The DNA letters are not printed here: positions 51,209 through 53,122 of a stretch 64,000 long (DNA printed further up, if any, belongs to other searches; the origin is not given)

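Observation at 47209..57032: Compact alginate-like exopolysaccharide locus (algD divergent from nudix-alg44-alg8-algX/J-algK-algI) in an alphaproteobacterial-type genome, lacking algE/G/L/A in this window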

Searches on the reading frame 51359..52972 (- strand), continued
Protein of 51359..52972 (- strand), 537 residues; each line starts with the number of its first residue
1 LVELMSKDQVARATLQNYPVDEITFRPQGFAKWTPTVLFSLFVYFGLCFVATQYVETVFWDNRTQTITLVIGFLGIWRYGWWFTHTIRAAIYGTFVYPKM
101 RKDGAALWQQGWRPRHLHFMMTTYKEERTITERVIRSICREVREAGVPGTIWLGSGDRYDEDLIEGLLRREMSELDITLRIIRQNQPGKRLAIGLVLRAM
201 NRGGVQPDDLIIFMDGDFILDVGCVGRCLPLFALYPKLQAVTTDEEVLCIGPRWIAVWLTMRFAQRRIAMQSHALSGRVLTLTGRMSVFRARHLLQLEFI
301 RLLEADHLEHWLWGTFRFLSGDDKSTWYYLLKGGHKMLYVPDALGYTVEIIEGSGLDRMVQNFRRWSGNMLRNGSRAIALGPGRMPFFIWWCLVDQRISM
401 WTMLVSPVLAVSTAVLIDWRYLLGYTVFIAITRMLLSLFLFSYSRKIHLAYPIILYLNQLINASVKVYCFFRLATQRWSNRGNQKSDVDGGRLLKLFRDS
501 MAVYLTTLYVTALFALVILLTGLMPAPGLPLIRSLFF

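Call 31: find_encoding_contigs(protein=P0013, flank=10000, max_places=1)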
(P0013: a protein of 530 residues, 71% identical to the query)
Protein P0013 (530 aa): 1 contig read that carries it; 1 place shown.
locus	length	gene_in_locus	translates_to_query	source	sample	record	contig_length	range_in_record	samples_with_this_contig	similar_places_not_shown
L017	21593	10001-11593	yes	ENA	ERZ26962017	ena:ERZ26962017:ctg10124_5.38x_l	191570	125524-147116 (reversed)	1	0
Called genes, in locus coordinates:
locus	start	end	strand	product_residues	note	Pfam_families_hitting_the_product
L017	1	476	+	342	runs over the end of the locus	PF02129:Peptidase_S15, PF00561:Abhydrolase_1, PF12146:Hydrolase_4, PF12697:Abhydrolase_6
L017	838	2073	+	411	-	PF00211:Guanylate_cyc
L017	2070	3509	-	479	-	PF01494:FAD_binding_3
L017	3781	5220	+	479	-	PF00072:Response_reg, PF00158:Sigma54_activat, PF14532:Sigma54_activ_2, PF07728:AAA_5 (weak), PF25601:AAA_lid_14, PF02954:HTH_8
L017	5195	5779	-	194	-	PF00293:NUDIX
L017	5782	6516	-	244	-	PF03332:PMM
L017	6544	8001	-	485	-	PF00483:NTP_transferase, PF12804:NTP_transf_3 (weak), PF22640:ManC_GMP_beta-helix, PF01050:MannoseP_isomer, PF07883:Cupin_2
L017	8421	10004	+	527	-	PF25919:BSH_CusB (weak), PF25973:BSH_CzcB (weak)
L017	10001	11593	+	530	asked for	PF13641:Glyco_tranf_2_3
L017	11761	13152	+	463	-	PF03721:UDPG_MGDP_dh_N, PF00984:UDPG_MGDP_dh, PF03720:UDPG_MGDP_dh_C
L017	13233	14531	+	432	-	-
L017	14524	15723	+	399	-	PF08238:Sel1 (weak)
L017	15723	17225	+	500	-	PF03062:MBOAT, PF13813:MBOAT_2 (weak)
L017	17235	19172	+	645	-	-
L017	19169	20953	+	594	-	PF00353:HemolysinCabind (weak), PF13448:DUF4114, PF00353:HemolysinCabind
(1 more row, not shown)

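Call 36: get_annotated_region(hit=H12, flank=12000)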
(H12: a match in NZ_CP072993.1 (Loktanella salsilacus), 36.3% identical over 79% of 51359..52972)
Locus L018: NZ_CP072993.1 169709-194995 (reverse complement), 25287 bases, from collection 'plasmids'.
description: Loktanella salsilacus strain 1A07893 plasmid plas2, complete sequence
organism: Loktanella salsilacus (NCBI taxid 195913)
taxonomy: Bacteria; Pseudomonadota; Alphaproteobacteria; Rhodobacterales; Roseobacteraceae; Loktanella; Loktanella salsilacus
host: -; source: -; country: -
typing (MOB-suite, as given by PLSDB): non-mobilizable
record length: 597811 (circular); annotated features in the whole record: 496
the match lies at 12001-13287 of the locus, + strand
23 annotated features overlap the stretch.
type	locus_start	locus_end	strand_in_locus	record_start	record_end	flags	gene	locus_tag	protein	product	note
CDS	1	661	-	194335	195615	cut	-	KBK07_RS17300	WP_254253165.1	MSMEG_0569 family flavin-dependent oxidoreductase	-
CDS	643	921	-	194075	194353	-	-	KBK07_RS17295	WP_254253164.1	MSMEG_0570 family nitrogen starvation response protein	-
CDS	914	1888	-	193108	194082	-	-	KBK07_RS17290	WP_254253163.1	sll0787 family AIR synthase-like protein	GO:0009058 - biosynthetic process [Evidence IEA]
CDS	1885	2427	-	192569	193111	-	-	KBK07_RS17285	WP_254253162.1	MSMEG_0567/Sll0786 family nitrogen starvation N-acetyltransferase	-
CDS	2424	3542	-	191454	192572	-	-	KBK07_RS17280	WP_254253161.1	MSMEG_0568 family radical SAM protein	GO:0009058 - biosynthetic process [Evidence IEA]; GO:0046500 - S-adenosylmethionine metabolic process [Evidence IEA]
CDS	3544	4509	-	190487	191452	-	-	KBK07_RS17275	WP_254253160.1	Nit6803 family nitrilase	GO:0009058 - biosynthetic process [Evidence IEA]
CDS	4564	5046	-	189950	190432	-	-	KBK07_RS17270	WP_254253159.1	MSMEG_0572/Sll0783 family nitrogen starvation response protein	-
CDS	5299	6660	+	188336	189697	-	-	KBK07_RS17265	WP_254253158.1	PLP-dependent aminotransferase family protein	-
CDS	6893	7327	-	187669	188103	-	-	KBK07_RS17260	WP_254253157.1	DUF6789 family protein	-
CDS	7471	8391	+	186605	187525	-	-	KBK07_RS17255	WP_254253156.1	LysR family transcriptional regulator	-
CDS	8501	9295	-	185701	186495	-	-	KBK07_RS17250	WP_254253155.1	methyltransferase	-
CDS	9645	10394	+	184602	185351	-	-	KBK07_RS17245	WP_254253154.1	response regulator transcription factor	GO:0000160 - phosphorelay signal transduction system [Evidence IEA]; GO:0006355 - regulation of DNA-templated ...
CDS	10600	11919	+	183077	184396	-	-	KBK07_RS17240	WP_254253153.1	nucleotide sugar dehydrogenase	GO:0000271 - polysaccharide biosynthetic process [Evidence IEA]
CDS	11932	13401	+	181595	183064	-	-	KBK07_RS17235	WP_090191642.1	glycosyltransferase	-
CDS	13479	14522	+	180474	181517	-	-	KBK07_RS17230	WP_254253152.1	hypothetical protein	-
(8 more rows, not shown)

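Call 49: find_homologous_proteins(query=L015:15871-17817:+)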
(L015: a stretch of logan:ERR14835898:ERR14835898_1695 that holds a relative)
Query L015:15871-17817:+ (648 aa): 116 proteins with E <= 0.001 among 8000 candidates.
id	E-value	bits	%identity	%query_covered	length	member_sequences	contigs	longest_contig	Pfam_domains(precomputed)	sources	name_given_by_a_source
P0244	0.0e+0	1466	100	100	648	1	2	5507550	-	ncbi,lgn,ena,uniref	ncbi:hypothetical protein [Pelagibius sp.]|uniref:hypothetical protein n=1 Tax=Pelagibius sp. TaxID=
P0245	0.0e+0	1018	70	96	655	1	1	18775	-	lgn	-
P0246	0.0e+0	1010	69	99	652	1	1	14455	-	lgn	-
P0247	2.2e-297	1006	68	99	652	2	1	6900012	-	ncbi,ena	-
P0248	3.9e-295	998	70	96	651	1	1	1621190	-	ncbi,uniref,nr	ncbi:hypothetical protein [Pelagibius sp. Alg239-R121]|uniref:hypothetical protein n=1 Tax=Pelagibiu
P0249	1.9e-291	986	67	99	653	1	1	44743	-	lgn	-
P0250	1.2e-280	950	66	98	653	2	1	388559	-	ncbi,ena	-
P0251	6.5e-280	948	65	98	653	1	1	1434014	-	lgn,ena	-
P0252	1.4e-259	881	61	96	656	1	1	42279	-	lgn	-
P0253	3.4e-244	830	57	99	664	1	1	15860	-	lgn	-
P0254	7.1e-236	802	56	95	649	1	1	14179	-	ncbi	-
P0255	2.0e-233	794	55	100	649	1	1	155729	-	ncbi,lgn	-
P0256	1.1e-232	792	55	98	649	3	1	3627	-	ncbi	-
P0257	3.0e-232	790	58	96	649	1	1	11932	-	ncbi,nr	ncbi:MAG: hypothetical protein HKP56_08060 [Anderseniella sp.]|nr:hypothetical protein [Anderseniell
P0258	8.6e-232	789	55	96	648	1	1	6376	-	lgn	-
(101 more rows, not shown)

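Call 59: predict_structure(alignment_id=A2)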
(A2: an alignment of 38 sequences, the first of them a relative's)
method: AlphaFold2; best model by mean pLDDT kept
length: 648 residues; sequences in the alignment: 38
mean_pLDDT: 93.1   pTM: 0.91
mean pLDDT of the five models: 93.1, 91.9, 91.6, 91.4, 91.3
residues with pLDDT >= 90: 556; 70-90: 64; 50-70: 16; < 50: 12
segments of 3 or more residues with pLDDT < 50: 1-5, 20-26
pLDDT, mean of each block of 10 residues (from residue 1): 49 55 59 96 97 97 96 95 96 90 94 94 92 95 94 96 91 96 96 93 94 90 95 95 92 97 98 96 94 97 98 98 97 93 94 90 97 98 98 98 95 96 96 98 97 98 97 96 94 94 85 98 96 97 89 91 92 96 90 97 97 93 97 97 95
secondary structure, 60 per line:
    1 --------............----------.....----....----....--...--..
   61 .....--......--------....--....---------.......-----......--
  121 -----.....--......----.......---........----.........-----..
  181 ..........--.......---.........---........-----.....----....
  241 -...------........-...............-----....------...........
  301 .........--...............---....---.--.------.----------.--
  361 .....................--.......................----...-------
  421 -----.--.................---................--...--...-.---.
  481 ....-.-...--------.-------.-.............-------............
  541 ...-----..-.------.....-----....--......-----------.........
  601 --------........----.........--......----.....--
elements in order: H9-20 E31-35 E40-43 E48-51 E54-56 E59-65 E68-73 E82-85 E88-91 E101-107 E113-118 E126-130 E133-138 E143-149 E153-160 E165-173 E179-190 E193-199 E203-211 E215-222 E228-232 E237-240 E251-258 H260-274 H280-283 H290-309 H312-326 H330-333 H361-381 H384-404 E411-413 H429-445 H449-464 E467-469 E472-474 H480-484 H510-521 H529-543 H569-572 H575-580 H592-600 E609-616 E621-629 H632-637 E642-646

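Call 61: fold_search(model_id=the predicted structure, library=pdb)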
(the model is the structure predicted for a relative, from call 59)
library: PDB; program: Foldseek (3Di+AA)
matches with E <= 10: 1014; with E <= 0.001: 35
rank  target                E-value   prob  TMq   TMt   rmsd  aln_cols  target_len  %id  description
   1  7ad6_A                7.4e-06  1.00  0.33  0.24  19.1       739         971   12  Crystal structure of human complement C5 in complex with the K92 bovine knob domain peptide. (released 2021-03-10)
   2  7ad7_A                5.8e-05  1.00  0.33  0.28  18.5       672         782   10  Crystal structure of human complement C5 in complex with the K8 bovine knob domain peptide. (released 2021-03-10)
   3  7op0_A                6.7e-05  1.00  0.33  0.24  18.7       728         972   11  Crystal structure of complement C5 in complex with chemically synthesized K92 knob domain. (released 2022-04-06)
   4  3iun                  1.5e-04  1.00  0.23  0.22   6.1       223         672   12  apPEP_D622N opened state (released 2010-05-05)
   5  9q5g_A                1.7e-04  1.00  0.24  0.22   5.2       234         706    8  Human prolyl endopeptidase (PREP) - apo form (released 2026-01-21)
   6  3iur_A                1.8e-04  1.00  0.23  0.23   6.0       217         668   12  apPEP_D266Nx+H2H3 opened state (released 2010-05-05)
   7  7wb4_e                1.9e-04  0.98  0.19  0.11  23.7       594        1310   11  Cryo-EM structure of the NR subunit from X. laevis NPC (released 2022-03-02)
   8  3ium                  2.2e-04  1.00  0.24  0.23   6.0       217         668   12  apPEP_WTX opened state (released 2010-05-05)
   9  3iul                  2.5e-04  1.00  0.23  0.22   6.1       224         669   11  apPEP_WT1 opened state (released 2010-05-05)
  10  2bkl_A                2.7e-04  1.00  0.24  0.23   6.2       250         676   14  Structural and Mechanistic Analysis of Two Prolyl Endopeptidases: Role of Inter-Domain Dynamics in Catalysis and Speci (released 2005-03-09)
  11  5o3w_D                2.9e-04  1.00  0.24  0.22   4.9       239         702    9  Structural characterization of the fast and promiscuous macrocyclase from plant - PCY1-S562A bound to Presegetalin A1 (released 2018-02-07)
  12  7r5k_R0               3.0e-04  0.94  0.19  0.10  27.4       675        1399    8  Human nuclear pore complex (constricted) (released 2022-06-22)
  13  8cml_B                3.1e-04  1.00  0.35  0.28  18.7       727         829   10  Cryo-EM structure of complement C5 in complex with nanobodies UNbC5-1 and UNbC5-2 (released 2023-09-27)
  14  5o3w_A                3.3e-04  1.00  0.24  0.22   5.0       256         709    8  Structural characterization of the fast and promiscuous macrocyclase from plant - PCY1-S562A bound to Presegetalin A1 (released 2018-02-07)
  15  1yr2                  3.3e-04  1.00  0.23  0.22  11.6       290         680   14  Structural and Mechanistic Analysis of Two Prolyl Endopeptidases: Role of Inter-Domain Dynamics in Catalysis and Specifi (released 2005-03-15)
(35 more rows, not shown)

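Call 68: search_protein_families(library=ncbifam, proteins=[L015:8404-10017:+, L013:8257-10017:+], max_evalue=0.01)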
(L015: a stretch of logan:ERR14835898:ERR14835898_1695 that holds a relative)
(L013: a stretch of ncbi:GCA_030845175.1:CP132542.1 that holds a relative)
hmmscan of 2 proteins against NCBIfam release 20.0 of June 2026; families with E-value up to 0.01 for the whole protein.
L015:8404-10017:+ (537 aa): 10 families
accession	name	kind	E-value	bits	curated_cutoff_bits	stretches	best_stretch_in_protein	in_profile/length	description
TIGR01730.1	RND_mfp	subfamily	1e-13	51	94.9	2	194-306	28-139/322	efflux RND transporter periplasmic adaptor subunit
TIGR01843.1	type_I_hlyD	subfamily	2.2e-13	50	208.65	1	248-471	136-362/422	HlyD family type I secretion periplasmic adaptor subunit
TIGR02971.1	heterocyst_DevB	subfamily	1.1e-09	38.1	129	1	210-460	34-279/327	ABC exporter membrane fusion protein, DevB family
NF007785.0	PRK10476.1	equivalog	2.4e-09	36.5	376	1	173-444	29-268/347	multidrug transporter subunit MdtN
TIGR00998.1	8a0101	subfamily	6.3e-08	31.9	390.8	1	161-427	13-247/334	EmrA/EmrK family multidrug efflux transporter periplasmic adaptor subunit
TIGR03794.1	NHLM_micro_HlyD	equivalog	1.5e-07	30.7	156.2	1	189-419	55-288/421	NHLP bacteriocin system secretion protein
TIGR00999.1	8a0102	subfamily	2.8e-05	23.4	319.3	1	358-460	64-168/271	CzcB/NccB family metal efflux transporter periplasmic adaptor subunit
NF047903.1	MmDecMmdC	equivalog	0.00036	21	200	0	185-228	56-99/132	methylmalonyl-CoA decarboxylase subunit gamma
NF033138.2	RND-peri-MexC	equivalog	0.00094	18.4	625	1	197-297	68-167/375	MexC family multidrug efflux RND transporter periplasmic adaptor subunit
NF038010.1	ABC_adapt_DarC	equivalog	0.0028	16.4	450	0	178-240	214-281/417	darobactin export ABC transporter periplasmic adaptor subunit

L013:8257-10017:+ (586 aa): 8 families
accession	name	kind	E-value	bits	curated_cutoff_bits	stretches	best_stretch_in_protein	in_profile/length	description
TIGR01730.1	RND_mfp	subfamily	6.1e-16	58.3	94.9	2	401-522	102-221/322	efflux RND transporter periplasmic adaptor subunit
NF007785.0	PRK10476.1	equivalog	1.2e-13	50.6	376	1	207-494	15-269/347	multidrug transporter subunit MdtN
TIGR02971.1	heterocyst_DevB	subfamily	1.1e-12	48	129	1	251-542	26-311/327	ABC exporter membrane fusion protein, DevB family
TIGR03794.1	NHLM_micro_HlyD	equivalog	9.3e-11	41.3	156.2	1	242-469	59-289/421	NHLP bacteriocin system secretion protein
TIGR00998.1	8a0101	subfamily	5.4e-10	38.7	390.8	1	207-493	6-264/334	EmrA/EmrK family multidrug efflux transporter periplasmic adaptor subunit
TIGR00999.1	8a0102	subfamily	7.2e-07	28.6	319.3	1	402-510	59-169/271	CzcB/NccB family metal efflux transporter periplasmic adaptor subunit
NF008589.1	PRK11556.1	equivalog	8.7e-05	21.6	391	1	235-339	78-181/392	MdtA/MuxA family multidrug efflux RND transporter periplasmic adaptor subunit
NF002939.0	PRK03598.1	equivalog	0.00022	20.5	393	1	284-482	73-253/332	secretion protein HlyD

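Call 71: search_protein_representatives(protein=window:51359-52960:-)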
Query: 533 residues. Proteins with E-value up to 0.001 (for the whole library): 512; up to 1e-10: 350; up to 1e-30: 172. The best 150 are listed.
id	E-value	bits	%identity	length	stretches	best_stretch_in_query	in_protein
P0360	3.0e-186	636.9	55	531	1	25-525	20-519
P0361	3.4e-151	521.2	50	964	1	34-523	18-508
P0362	2.2e-120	419.5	44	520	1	58-523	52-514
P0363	5.1e-108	378.6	68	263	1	276-532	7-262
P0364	8.1e-103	361.5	61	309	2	144-383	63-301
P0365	5.4e-102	358.8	42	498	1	61-477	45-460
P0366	1.5e-100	353.9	38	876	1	64-524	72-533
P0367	5.4e-100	352.1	39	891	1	36-532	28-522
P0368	6.8e-98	345.2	40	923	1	35-527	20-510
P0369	4.3e-93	329.4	39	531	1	21-518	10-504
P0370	5.4e-93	329.0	38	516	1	33-526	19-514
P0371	3.0e-91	323.3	39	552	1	64-519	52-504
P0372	6.0e-91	322.3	37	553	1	61-505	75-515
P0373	1.3e-90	321.2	61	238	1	16-243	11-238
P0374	6.5e-90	318.9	40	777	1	65-517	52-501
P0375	1.1e-89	318.1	36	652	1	48-522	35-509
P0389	1.8e-82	294.4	33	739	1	35-525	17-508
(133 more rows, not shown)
